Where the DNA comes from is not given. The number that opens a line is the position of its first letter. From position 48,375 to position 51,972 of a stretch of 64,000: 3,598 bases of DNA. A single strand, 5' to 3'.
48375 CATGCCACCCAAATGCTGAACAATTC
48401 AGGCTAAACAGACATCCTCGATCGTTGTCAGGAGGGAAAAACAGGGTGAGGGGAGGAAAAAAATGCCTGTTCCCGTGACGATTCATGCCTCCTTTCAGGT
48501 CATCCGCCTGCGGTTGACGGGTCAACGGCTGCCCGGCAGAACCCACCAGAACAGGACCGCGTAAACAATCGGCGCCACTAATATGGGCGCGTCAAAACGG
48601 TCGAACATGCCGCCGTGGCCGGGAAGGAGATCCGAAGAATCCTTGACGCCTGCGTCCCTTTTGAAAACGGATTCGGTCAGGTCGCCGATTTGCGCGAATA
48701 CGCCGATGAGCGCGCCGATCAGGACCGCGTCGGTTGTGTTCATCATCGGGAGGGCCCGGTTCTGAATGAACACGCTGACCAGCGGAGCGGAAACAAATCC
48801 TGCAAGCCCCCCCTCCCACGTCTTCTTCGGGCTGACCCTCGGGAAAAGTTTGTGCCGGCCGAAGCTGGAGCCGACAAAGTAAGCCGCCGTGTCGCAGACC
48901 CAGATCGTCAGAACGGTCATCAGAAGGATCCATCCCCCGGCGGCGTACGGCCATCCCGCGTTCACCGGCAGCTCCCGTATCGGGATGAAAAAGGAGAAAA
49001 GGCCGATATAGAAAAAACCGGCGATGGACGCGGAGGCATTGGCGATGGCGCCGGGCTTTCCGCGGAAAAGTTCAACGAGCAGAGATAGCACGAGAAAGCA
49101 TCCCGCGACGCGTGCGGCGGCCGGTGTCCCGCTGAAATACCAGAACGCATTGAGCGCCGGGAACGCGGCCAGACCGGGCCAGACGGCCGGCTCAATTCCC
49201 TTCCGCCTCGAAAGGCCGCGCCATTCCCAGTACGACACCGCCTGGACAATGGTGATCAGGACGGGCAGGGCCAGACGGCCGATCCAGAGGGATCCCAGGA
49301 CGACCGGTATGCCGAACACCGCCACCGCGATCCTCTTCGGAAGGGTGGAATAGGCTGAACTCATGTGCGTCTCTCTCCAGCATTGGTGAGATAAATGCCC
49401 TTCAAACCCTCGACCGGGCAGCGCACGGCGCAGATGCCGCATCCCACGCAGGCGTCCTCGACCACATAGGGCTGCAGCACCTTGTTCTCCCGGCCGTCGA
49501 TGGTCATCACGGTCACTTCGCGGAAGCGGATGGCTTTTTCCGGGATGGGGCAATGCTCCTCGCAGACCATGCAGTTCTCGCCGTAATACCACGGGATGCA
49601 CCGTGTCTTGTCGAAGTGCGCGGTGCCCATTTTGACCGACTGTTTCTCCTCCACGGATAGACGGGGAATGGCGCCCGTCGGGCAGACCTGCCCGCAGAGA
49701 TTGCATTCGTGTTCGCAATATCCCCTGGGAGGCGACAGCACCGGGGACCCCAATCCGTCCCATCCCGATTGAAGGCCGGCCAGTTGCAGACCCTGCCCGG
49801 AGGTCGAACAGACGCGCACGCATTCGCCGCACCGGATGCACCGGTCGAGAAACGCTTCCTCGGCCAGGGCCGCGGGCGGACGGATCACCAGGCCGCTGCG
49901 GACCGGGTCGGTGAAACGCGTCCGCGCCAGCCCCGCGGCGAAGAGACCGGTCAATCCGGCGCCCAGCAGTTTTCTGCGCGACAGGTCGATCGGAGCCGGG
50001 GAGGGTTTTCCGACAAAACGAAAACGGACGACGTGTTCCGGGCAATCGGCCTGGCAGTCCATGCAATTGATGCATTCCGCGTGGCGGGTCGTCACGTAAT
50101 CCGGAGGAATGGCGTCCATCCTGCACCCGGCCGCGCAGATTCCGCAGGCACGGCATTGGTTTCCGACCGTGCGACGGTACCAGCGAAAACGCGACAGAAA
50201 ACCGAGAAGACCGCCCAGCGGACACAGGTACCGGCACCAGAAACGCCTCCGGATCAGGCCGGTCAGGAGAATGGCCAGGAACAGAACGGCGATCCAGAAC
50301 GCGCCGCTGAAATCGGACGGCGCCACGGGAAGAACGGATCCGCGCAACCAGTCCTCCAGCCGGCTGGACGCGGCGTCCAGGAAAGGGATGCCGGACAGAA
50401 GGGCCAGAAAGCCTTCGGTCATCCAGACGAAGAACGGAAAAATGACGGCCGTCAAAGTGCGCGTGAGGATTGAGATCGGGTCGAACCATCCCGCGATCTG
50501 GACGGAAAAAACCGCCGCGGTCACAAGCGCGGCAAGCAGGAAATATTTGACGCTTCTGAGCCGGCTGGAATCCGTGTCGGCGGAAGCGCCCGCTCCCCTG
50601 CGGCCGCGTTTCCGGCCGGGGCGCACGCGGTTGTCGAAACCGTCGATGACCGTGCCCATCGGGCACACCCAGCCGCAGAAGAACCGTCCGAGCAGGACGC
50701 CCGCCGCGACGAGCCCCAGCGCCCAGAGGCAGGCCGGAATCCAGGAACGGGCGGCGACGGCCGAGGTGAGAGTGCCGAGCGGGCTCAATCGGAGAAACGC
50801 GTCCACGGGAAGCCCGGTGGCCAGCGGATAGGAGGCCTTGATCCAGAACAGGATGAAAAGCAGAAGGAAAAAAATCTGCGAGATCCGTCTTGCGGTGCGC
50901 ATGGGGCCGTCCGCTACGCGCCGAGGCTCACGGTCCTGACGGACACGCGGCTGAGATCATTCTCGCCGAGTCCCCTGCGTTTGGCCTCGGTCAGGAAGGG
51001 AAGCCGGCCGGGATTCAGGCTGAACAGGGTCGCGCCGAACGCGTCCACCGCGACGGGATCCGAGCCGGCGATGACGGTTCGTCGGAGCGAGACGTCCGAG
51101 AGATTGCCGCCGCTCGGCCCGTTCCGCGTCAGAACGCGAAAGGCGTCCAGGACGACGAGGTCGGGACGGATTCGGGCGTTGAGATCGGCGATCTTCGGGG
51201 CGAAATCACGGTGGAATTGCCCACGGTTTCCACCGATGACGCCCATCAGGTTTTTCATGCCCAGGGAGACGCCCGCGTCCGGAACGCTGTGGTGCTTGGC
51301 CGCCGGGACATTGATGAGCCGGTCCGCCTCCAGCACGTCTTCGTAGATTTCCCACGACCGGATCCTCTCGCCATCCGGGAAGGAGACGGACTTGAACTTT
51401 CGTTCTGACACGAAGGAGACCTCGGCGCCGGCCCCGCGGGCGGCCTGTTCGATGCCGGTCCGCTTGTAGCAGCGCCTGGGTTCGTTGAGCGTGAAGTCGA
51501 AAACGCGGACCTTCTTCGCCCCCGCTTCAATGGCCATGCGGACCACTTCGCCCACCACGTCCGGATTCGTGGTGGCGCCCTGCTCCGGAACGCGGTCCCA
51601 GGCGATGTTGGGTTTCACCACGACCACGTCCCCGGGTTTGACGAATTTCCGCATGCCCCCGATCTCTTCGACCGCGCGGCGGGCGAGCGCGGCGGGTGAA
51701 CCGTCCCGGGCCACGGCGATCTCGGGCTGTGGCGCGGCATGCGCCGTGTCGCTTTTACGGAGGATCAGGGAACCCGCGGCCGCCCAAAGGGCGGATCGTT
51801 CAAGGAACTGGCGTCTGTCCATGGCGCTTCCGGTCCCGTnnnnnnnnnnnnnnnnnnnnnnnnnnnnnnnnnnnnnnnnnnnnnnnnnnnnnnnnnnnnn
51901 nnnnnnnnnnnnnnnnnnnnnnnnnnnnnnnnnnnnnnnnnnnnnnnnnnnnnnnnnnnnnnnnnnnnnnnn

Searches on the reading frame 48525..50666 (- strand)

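Call 53: search_protein_families(library=pfam, proteins=[window:48525-50666:-], max_evalue=0.00001)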
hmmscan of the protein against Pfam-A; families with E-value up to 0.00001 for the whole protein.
window:48525-50666:- (714 aa): 1 family
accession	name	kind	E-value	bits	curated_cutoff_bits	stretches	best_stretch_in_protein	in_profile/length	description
PF01148.25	CTP_transf_1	-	2.6e-60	204.9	24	1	444-706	2-262/264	Cytidylyltransferase family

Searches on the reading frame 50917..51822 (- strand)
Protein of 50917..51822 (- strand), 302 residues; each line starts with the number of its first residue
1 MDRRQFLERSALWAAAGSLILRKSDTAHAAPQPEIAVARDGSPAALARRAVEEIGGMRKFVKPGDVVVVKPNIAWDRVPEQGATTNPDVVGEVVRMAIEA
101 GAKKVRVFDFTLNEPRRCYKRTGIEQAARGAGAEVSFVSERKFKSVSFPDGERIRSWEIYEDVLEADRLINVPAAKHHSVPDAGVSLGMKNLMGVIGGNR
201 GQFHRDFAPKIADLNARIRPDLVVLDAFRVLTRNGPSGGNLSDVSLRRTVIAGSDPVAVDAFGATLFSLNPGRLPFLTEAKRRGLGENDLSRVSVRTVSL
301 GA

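Call 53: search_protein_families(library=pfam, proteins=[window:50917-51822:-], max_evalue=0.00001)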
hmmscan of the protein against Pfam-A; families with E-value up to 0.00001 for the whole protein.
window:50917-51822:- (302 aa): 1 family
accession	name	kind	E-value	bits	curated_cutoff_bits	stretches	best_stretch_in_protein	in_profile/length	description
PF04015.17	DUF362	-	2.5e-50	171.7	24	1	67-264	1-199/200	Domain of unknown function (DUF362)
